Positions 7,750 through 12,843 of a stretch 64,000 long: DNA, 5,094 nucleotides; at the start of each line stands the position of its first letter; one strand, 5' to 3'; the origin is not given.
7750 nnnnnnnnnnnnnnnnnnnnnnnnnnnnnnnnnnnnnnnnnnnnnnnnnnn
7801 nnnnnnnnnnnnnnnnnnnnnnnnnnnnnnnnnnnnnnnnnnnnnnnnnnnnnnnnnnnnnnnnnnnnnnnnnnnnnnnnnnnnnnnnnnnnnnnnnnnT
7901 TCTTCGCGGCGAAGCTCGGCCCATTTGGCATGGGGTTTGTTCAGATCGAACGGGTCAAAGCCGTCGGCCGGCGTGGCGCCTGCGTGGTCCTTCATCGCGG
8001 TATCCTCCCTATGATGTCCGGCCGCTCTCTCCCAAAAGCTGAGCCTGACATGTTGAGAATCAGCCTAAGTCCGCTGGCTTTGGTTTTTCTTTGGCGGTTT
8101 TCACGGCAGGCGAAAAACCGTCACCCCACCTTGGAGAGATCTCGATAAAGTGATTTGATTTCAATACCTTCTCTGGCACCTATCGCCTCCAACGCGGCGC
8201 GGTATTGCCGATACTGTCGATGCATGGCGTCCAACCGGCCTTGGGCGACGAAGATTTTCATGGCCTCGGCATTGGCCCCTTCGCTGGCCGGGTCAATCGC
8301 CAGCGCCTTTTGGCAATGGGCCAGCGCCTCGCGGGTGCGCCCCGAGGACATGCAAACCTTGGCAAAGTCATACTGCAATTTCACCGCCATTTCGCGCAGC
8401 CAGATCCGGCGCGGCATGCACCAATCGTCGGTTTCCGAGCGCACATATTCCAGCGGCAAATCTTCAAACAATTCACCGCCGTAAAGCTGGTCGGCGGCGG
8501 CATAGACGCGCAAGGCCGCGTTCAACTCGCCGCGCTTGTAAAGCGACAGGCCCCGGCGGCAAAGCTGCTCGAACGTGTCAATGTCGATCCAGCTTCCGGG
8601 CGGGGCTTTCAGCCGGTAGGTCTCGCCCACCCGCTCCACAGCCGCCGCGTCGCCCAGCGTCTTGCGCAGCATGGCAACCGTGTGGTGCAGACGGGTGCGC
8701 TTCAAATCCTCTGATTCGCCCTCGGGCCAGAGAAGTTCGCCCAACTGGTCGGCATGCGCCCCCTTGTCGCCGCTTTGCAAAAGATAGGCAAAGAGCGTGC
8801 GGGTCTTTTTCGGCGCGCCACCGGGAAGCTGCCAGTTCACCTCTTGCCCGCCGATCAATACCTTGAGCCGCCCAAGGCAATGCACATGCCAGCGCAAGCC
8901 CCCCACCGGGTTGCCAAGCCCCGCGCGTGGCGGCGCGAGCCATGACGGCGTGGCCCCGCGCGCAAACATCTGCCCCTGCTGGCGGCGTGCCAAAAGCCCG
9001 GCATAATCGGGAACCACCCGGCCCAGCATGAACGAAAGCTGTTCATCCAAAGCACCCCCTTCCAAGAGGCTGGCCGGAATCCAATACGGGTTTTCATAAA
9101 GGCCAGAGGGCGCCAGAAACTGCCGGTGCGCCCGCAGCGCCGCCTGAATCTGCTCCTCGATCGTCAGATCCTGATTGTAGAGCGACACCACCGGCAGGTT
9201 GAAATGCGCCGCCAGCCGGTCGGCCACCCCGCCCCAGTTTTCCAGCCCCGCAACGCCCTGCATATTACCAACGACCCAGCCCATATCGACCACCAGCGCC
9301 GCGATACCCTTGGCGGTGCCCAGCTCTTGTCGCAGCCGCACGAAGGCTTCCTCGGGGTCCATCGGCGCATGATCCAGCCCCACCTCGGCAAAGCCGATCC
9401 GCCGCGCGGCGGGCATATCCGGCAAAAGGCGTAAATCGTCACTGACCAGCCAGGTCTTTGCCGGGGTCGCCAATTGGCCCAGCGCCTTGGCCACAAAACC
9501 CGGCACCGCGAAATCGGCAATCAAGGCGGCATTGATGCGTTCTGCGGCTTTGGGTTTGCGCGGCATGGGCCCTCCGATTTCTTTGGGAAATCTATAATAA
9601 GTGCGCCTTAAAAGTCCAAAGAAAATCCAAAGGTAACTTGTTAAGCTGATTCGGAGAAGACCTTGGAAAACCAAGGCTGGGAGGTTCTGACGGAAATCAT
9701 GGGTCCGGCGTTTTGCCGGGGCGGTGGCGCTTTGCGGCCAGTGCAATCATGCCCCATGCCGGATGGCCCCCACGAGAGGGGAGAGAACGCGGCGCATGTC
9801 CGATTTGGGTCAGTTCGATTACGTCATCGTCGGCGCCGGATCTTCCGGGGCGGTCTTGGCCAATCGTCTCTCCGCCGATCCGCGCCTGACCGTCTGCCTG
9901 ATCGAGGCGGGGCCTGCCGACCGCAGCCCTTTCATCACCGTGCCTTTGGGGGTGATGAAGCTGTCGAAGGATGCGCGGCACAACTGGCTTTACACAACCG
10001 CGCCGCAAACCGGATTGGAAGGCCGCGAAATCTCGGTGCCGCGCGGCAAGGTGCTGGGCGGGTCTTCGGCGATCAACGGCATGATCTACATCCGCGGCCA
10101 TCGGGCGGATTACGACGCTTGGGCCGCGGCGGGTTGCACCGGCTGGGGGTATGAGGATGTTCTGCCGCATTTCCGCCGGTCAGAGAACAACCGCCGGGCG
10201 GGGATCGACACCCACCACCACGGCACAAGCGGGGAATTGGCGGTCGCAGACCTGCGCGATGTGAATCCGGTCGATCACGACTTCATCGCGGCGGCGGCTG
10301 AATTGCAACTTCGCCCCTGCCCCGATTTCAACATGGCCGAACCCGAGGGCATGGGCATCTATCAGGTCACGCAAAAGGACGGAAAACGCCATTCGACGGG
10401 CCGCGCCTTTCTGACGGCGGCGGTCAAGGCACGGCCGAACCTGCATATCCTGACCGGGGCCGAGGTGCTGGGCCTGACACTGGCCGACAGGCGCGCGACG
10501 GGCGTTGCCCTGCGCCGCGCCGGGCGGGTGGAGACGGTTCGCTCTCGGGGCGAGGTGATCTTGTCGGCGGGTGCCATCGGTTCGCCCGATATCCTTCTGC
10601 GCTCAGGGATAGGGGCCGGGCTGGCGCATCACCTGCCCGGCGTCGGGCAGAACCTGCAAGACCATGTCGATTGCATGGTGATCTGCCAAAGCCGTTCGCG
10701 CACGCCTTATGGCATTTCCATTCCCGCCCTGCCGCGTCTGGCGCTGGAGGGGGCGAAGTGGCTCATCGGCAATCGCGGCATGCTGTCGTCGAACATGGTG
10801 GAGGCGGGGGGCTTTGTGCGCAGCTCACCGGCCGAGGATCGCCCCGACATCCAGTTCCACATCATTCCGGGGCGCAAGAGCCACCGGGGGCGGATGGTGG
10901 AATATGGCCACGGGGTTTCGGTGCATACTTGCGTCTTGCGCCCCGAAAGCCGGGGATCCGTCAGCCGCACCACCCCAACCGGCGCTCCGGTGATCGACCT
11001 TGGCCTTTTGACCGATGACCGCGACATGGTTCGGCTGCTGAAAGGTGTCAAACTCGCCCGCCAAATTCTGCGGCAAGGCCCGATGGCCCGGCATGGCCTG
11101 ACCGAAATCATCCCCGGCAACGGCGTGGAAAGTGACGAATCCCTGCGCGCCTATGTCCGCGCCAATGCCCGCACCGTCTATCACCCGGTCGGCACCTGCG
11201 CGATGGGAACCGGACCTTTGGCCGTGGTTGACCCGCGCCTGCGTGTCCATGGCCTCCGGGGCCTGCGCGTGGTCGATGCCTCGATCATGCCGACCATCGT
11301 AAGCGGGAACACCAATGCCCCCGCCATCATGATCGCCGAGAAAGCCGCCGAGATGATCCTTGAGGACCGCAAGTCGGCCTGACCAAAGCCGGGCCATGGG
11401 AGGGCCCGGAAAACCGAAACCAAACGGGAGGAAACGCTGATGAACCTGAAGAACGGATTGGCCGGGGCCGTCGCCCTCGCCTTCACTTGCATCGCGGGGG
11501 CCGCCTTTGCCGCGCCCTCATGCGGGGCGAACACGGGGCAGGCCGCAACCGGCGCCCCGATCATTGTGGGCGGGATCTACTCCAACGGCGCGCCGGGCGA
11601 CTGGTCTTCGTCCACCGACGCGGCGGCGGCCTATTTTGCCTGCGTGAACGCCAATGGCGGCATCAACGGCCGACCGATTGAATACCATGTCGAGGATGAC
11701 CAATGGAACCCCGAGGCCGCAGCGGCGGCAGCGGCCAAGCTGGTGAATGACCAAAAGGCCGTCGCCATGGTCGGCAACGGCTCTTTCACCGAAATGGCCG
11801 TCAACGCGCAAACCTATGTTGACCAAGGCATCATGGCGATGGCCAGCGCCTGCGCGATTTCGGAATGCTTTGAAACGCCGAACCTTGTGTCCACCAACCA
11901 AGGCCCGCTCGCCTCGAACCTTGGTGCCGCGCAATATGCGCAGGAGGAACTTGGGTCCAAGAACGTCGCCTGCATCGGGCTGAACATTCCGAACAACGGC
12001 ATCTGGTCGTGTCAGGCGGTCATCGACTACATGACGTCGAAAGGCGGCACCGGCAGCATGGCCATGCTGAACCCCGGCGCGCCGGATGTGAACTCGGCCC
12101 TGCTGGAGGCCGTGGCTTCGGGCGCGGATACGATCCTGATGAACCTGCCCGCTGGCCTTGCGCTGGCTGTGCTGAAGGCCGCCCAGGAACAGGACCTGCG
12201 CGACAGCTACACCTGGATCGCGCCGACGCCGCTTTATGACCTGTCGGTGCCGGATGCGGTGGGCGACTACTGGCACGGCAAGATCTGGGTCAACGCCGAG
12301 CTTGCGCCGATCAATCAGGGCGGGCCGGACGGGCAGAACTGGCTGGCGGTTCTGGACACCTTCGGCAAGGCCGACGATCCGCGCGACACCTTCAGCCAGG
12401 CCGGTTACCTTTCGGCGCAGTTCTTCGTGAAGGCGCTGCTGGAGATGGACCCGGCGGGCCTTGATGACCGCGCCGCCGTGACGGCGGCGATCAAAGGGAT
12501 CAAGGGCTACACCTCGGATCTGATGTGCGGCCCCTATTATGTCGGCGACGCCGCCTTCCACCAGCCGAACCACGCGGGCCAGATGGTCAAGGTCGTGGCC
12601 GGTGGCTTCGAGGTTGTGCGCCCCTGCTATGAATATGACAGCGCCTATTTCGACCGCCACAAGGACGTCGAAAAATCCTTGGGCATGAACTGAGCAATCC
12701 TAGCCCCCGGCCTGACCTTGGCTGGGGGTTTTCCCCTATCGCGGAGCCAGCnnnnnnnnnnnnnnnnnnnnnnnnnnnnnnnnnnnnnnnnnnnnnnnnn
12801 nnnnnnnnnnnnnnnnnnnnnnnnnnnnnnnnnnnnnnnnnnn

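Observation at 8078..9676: MEDS-like/SARP-type regulator with near-identical 11-nt-period CCAAAG direct repeats in front of both flanking operons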

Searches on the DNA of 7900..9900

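Call 15: search_rna_families(source=window, start=7900, end=9900, threshold=evalue, max_evalue=10)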
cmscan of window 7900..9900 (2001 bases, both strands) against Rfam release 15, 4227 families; matches with E-value up to 10: 3.
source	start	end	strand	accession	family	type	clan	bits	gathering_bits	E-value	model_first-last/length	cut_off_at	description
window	8471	8508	+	RF01317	CRISPR-DR4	Gene; CRISPR;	CL00014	18.4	35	1.4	1-28/28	no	CRISPR RNA direct repeat element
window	8759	8814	-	RF02243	Xoo8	Gene; sRNA;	-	14.8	90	0.23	1-323/323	no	Proteobacterial sRNA Xoo8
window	9422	9542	-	RF02850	Ysr276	Gene; antisense;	-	13.4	100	0.56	1-195/195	no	Yersinia sRNA 276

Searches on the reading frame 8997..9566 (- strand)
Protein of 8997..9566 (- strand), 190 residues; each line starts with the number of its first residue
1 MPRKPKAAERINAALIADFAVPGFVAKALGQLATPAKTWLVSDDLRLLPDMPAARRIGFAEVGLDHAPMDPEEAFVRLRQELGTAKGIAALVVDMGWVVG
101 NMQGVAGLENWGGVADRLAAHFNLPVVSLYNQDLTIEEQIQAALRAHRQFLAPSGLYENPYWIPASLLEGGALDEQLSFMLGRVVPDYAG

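Call 47: predict_structure(alignment_id=A2)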
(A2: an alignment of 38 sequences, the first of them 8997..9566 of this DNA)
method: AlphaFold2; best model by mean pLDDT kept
length: 190 residues; sequences in the alignment: 38
mean_pLDDT: 89.8   pTM: 0.86
mean pLDDT of the five models: 89.8, 88.3, 88.2, 85.8, 85.0
residues with pLDDT >= 90: 128; 70-90: 51; 50-70: 8; < 50: 3
segments of 3 or more residues with pLDDT < 50: 1-3
pLDDT, mean of each block of 10 residues (from residue 1): 56 95 95 95 93 94 92 97 93 92 86 95 96 90 93 94 87 85 76
secondary structure, 60 per line:
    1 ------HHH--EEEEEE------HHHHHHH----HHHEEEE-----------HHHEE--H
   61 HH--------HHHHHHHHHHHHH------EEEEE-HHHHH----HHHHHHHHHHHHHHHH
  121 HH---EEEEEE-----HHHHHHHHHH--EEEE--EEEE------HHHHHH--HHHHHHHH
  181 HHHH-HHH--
elements in order: E12-17 H24-30 E38-41 H71-83 E90-94 H96-100 H105-122 E126-131 H137-146 E149-152 E155-158 H165-170 H173-184

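Call 50: fold_search(model_id=the predicted structure, library=pdb)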
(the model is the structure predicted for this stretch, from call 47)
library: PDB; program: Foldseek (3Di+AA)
matches with E <= 10: 1285; with E <= 0.001: 0
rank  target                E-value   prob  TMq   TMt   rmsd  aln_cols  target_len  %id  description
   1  8rc5_1A               4.8e-03  0.98  0.43  0.38   6.3       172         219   13  Complex between the RecA-like Sak4 SSAP and the SaPI2 Stl master regulator (released 2025-03-05)
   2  9uoo                  6.5e-03  0.99  0.44  0.29   5.4       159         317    9  Klebsiella pneumoniae RecA (released 2026-02-18)
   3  4lya                  1.1e-02  0.63  0.31  0.16   9.8       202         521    8  EssC (ATPases 2 and 3) from Geobacillus thermodenitrificans (SeMet) (released 2015-02-04)
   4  5fv0_A                1.6e-02  0.69  0.31  0.15   9.0       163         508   13  The cytoplasmic domain of EssC (released 2016-03-02)
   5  4a8j_F                1.9e-02  0.96  0.46  0.35   5.7       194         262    7  Crystal Structure of the Elongator subcomplex Elp456 (released 2012-02-22)
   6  5o6e_B                2.2e-02  0.82  0.35  0.16   6.2       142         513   15  Structure of ScPif1 in complex with TTTGGGTT and ADP-AlF4 (released 2017-12-20)
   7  6tuu_D                2.2e-02  0.80  0.38  0.34   7.6       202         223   14  Leishmania infantum Rad51 surrogate LiRadA10 in complex with 5,6,7,8-tetrahydro-2-naphthoic acid (released 2021-01-27)
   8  4a8j_C                2.4e-02  0.94  0.45  0.35   5.8       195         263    7  Crystal Structure of the Elongator subcomplex Elp456 (released 2012-02-22)
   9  8at6_F                2.7e-02  0.85  0.41  0.31   6.2       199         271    8  Cryo-EM structure of yeast Elp456 subcomplex (released 2022-12-07)
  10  4a8j_D                2.9e-02  0.98  0.48  0.35   4.5       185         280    9  Crystal Structure of the Elongator subcomplex Elp456 (released 2012-02-22)
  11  4a8j_A                2.9e-02  0.97  0.48  0.35   4.6       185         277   10  Crystal Structure of the Elongator subcomplex Elp456 (released 2012-02-22)
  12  2zra                  3.1e-02  0.77  0.39  0.27   6.4       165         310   10  MsRecA Q196E ATPgS (released 2008-12-09)
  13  2vye_B                3.3e-02  0.95  0.46  0.26   5.6       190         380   12  Crystal Structure of the DnaC-ssDNA complex (released 2008-12-30)
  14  4dt1_B                3.3e-02  0.87  0.44  0.40   7.8       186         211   10  Crystal structure of the Psy3-Csm2 complex (released 2012-04-11)
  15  2zrf                  3.7e-02  0.85  0.42  0.28   6.2       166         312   10  MsRecA Q196N dATP form IV (released 2008-12-09)
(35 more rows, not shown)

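Call 67: search_protein_representatives(protein=window:8997-9566:-)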
Query: 190 residues. Proteins with E-value up to 0.001 (for the whole library): 56; up to 1e-10: 37; up to 1e-30: 15. The best 56 are listed.
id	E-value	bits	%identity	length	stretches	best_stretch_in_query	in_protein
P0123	2.3e-66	239.4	69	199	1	37-190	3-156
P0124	2.8e-59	216.3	68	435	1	37-189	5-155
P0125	3.9e-54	199.5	82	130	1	1-113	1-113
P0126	9.1e-50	185.3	54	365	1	11-190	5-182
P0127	2.0e-46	174.4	48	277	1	11-190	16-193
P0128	3.2e-46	173.7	70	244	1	77-190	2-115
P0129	3.6e-46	173.6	52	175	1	10-174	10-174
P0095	8.3e-46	172.4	44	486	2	2-188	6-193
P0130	3.2e-43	163.9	45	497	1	11-189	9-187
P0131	1.6e-39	151.8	40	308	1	7-189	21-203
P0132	4.6e-38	147.1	79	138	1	63-157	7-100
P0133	1.9e-36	141.8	38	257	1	10-190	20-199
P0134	7.5e-33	130.1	42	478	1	10-188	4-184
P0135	1.5e-32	129.2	42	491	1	11-190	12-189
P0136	2.8e-32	128.3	51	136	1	9-137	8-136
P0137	1.5e-30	122.6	35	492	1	12-190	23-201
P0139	4.3e-23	98.3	34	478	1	11-189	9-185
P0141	1.5e-19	86.8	39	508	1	56-188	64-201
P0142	5.5e-19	84.9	34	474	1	6-190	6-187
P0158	1.0e-10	57.9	37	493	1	90-187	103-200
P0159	1.8e-10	57.2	30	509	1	73-184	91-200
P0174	3.7e-04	36.6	29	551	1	90-184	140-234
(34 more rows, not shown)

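Call 68: search_protein_families(library=pfam, proteins=[P0137, P0139, P0142, P0158, P0159, P0174, P0141, P0130], max_evalue=0.01)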
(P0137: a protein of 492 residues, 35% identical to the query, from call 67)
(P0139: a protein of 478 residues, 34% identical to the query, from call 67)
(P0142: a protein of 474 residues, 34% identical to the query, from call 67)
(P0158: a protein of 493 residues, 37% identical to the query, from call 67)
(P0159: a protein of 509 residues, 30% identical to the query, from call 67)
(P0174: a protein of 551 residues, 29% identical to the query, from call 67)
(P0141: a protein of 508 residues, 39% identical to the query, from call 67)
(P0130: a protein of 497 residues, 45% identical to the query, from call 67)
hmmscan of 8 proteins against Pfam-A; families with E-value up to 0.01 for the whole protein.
P0137 (492 aa): 10 families
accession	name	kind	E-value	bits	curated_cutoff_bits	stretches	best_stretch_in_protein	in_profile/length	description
PF03704.23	BTAD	-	4.7e-16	59.9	22.1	1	336-473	1-130/146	Bacterial transcriptional activator domain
PF00515.34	TPR_1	-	1.5e-08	34.5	27.8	1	409-435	6-32/34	Tetratricopeptide repeat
PF07719.23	TPR_2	-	7.3e-08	32.4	27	1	406-435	3-32/34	Tetratricopeptide repeat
PF14417.12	MEDS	-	2e-07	31.4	29.8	1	83-158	85-160/161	MEDS: MEthanogen/methylotroph, DcmR Sensory domain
PF13428.12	TPR_14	-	3.8e-06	27.5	23.5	0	406-435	3-32/44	Tetratricopeptide repeat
PF14559.12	TPR_19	-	5.1e-05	24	25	0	415-455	2-42/68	Tetratricopeptide repeat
PF13424.12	TPR_12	-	8.1e-05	23.2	30.1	0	406-433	5-32/77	Tetratricopeptide repeat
PF13374.12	TPR_10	-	0.00075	19.9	27.5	0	410-433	8-31/42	Tetratricopeptide repeat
PF13181.12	TPR_8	-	0.003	18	25.7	0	410-435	7-32/34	Tetratricopeptide repeat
PF13414.12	TPR_11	-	0.0043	17.1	26.8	0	413-435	3-25/42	TPR repeat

P0139 (478 aa): 3 families
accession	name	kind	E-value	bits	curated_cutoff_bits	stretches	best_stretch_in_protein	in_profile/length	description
PF03704.23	BTAD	-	1.1e-14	55.5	22.1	1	324-465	1-136/146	Bacterial transcriptional activator domain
PF07719.23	TPR_2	-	0.00044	20.6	27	0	331-357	3-29/34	Tetratricopeptide repeat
PF14559.12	TPR_19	-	0.0051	17.6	25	1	403-444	2-43/68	Tetratricopeptide repeat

P0142 (474 aa): 6 families
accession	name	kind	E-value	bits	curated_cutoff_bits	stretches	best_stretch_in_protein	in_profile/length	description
PF03704.23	BTAD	-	1.4e-15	58.3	22.1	1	324-453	1-123/146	Bacterial transcriptional activator domain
PF14559.12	TPR_19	-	6.2e-05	23.7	25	1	405-444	4-43/68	Tetratricopeptide repeat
PF13414.12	TPR_11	-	9e-05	22.5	26.8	0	409-440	11-42/42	TPR repeat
PF00515.34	TPR_1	-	0.00011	22.3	27.8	0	401-425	10-34/34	Tetratricopeptide repeat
PF07719.23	TPR_2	-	0.0002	21.7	27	0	400-423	9-32/34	Tetratricopeptide repeat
PF13424.12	TPR_12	-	0.0086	16.7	30.1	0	399-455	10-74/77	Tetratricopeptide repeat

P0158 (493 aa): 4 families
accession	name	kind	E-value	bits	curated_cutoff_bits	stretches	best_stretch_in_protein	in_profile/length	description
PF03704.23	BTAD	-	2e-12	48.1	22.1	1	348-467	1-114/146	Bacterial transcriptional activator domain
PF00515.34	TPR_1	-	0.00019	21.5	27.8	1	424-446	10-32/34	Tetratricopeptide repeat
PF07719.23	TPR_2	-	0.00051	20.4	27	1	420-447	6-33/34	Tetratricopeptide repeat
PF13414.12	TPR_11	-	0.00073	19.6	26.8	1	423-463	2-42/42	TPR repeat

P0159 (509 aa): 2 families
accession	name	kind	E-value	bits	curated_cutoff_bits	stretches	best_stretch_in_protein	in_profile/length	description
PF03704.23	BTAD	-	1.3e-12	48.7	22.1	1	352-487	1-129/146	Bacterial transcriptional activator domain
PF13424.12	TPR_12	-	0.0082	16.8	30.1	0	422-469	5-53/77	Tetratricopeptide repeat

P0174 (551 aa): 10 families
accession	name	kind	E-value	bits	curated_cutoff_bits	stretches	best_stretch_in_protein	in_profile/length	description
PF03704.23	BTAD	-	5.9e-18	66.1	22.1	1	392-543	2-146/146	Bacterial transcriptional activator domain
PF00515.34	TPR_1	-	1.3e-07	31.6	27.8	1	466-490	8-32/34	Tetratricopeptide repeat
PF14417.12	MEDS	-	2.4e-06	27.9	29.8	1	140-198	103-161/161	MEDS: MEthanogen/methylotroph, DcmR Sensory domain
PF14559.12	TPR_19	-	6.4e-06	26.8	25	1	470-511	2-43/68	Tetratricopeptide repeat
PF07719.23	TPR_2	-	9.5e-06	25.8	27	0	460-491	2-33/34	Tetratricopeptide repeat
PF13428.12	TPR_14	-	3.4e-05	24.6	23.5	0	461-501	3-43/44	Tetratricopeptide repeat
PF13424.12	TPR_12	-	4.4e-05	24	30.1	0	466-489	10-33/77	Tetratricopeptide repeat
PF13181.12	TPR_8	-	0.00012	22.4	25.7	0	466-491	8-33/34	Tetratricopeptide repeat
PF13432.12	TPR_16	-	0.0011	19.8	32.7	0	467-511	5-49/65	Tetratricopeptide repeat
PF24575.1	TPR_Slam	-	0.0028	18.5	35.2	1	466-516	54-104/104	Surface lipoprotein assembly modifier, N-terminal TPR repeats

P0141 (508 aa): 5 families
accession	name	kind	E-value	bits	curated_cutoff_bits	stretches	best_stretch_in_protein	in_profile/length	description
PF03704.23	BTAD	-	9.8e-16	58.9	22.1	1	348-499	1-145/146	Bacterial transcriptional activator domain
PF07719.23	TPR_2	-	7.7e-06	26.1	27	1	418-447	3-32/34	Tetratricopeptide repeat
PF00515.34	TPR_1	-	3.3e-05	24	27.8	1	423-447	8-32/34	Tetratricopeptide repeat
PF13428.12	TPR_14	-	0.0022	18.9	23.5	0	418-456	3-41/44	Tetratricopeptide repeat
PF13424.12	TPR_12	-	0.0046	17.6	30.1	0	418-466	5-54/77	Tetratricopeptide repeat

P0130 (497 aa): 10 families
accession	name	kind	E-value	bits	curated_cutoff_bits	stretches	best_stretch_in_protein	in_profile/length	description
PF03704.23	BTAD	-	4.2e-15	56.8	22.1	1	326-456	1-124/146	Bacterial transcriptional activator domain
PF13428.12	TPR_14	-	3.4e-07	30.7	23.5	1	395-433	2-40/44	Tetratricopeptide repeat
PF07719.23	TPR_2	-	4.1e-06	26.9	27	1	401-426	8-33/34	Tetratricopeptide repeat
PF13414.12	TPR_11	-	2.1e-05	24.6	26.8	1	402-442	2-42/42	TPR repeat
PF14559.12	TPR_19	-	4.4e-05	24.2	25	1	404-445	1-42/68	Tetratricopeptide repeat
PF00515.34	TPR_1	-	7.6e-05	22.8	27.8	1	402-426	9-33/34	Tetratricopeptide repeat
PF13181.12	TPR_8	-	0.00079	19.9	25.7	0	395-426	2-33/34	Tetratricopeptide repeat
PF13424.12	TPR_12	-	0.00093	19.8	30.1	1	400-448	9-58/77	Tetratricopeptide repeat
PF13429.12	TPR_15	-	0.0049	16.8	26.2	0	401-460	153-212/280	Tetratricopeptide repeat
PF13432.12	TPR_16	-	0.0063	17.4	32.7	0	398-445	1-48/65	Tetratricopeptide repeat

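Call 69: find_encoding_contigs(protein=P0137, flank=5000, max_places=1)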
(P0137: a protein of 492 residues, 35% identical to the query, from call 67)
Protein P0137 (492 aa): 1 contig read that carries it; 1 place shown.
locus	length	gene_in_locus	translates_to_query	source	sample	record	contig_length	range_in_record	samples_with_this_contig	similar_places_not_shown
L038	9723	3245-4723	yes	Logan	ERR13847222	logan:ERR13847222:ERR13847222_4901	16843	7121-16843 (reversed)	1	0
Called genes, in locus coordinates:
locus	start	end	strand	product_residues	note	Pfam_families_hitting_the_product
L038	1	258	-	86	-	?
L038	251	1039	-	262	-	PF00561:Abhydrolase_1, PF12697:Abhydrolase_6, PF12146:Hydrolase_4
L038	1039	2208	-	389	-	PF01494:FAD_binding_3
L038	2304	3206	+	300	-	PF00126:HTH_1, PF03466:LysR_substrate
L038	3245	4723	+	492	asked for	PF14417:MEDS (weak), PF00515:TPR_1 (faint), PF13428:TPR_14 (faint), PF03704:BTAD, PF07719:TPR_2 (faint)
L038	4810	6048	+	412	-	PF00067:p450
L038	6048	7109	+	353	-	PF01326:PPDK_N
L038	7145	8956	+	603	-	PF00391:PEP-utilizers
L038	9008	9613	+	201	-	PF01966:HD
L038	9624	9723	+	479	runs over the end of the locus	PF00171:Aldedh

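Call 70: find_encoding_contigs(protein=P0174, flank=5000, max_places=1)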
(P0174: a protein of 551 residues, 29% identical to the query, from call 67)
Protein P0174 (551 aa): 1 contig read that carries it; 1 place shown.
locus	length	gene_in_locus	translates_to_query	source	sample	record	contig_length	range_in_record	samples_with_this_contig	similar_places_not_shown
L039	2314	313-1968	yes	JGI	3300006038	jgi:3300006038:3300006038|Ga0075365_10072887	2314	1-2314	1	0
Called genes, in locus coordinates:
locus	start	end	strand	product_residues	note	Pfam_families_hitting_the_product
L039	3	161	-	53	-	?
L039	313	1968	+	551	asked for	PF07719:TPR_2 (faint), PF14417:MEDS (faint), PF00515:TPR_1 (faint), PF03704:BTAD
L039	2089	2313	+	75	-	?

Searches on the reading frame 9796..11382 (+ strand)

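Call 6: search_protein_families(library=pfam, proteins=[window:9796-11382:+], max_evalue=0.01)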
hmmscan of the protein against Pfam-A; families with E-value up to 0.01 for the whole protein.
window:9796-11382:+ (528 aa): 6 families
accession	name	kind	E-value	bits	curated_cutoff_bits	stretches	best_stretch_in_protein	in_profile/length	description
PF00732.25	GMC_oxred_N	-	3.7e-47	161.4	23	1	7-291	1-217/218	GMC oxidoreductase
PF05199.19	GMC_oxred_C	-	1.6e-38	132.9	24.6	1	383-514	1-139/139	GMC oxidoreductase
PF05834.18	Lycopene_cycl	-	0.0002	21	23.4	1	8-41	1-35/380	Lycopene cyclase protein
PF01266.30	DAO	-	0.00054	20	27.9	0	8-40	1-32/353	FAD dependent oxidoreductase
PF01946.23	Thi4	-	0.0015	18.3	26.2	1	5-38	16-49/235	Thi4 family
PF13450.12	NAD_binding_8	-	0.002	18.8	21.9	1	11-40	1-29/68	NAD(P)-binding Rossmann-like domain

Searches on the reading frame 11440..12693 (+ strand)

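Call 6: search_protein_families(library=pfam, proteins=[window:11440-12693:+], max_evalue=0.01)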
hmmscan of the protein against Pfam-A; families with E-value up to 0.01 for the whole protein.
window:11440-12693:+ (417 aa): 3 families
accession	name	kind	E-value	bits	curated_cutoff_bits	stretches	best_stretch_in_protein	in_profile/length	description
PF13458.12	Peripla_BP_6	-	1.8e-51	176.3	31.7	1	44-388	5-341/343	Periplasmic binding protein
PF13433.12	Peripla_BP_5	-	9.2e-09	35.3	27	1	57-354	19-309/363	Periplasmic binding protein domain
PF01094.35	ANF_receptor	-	1.8e-08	34.3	25.4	1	62-263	4-213/353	Receptor family ligand binding region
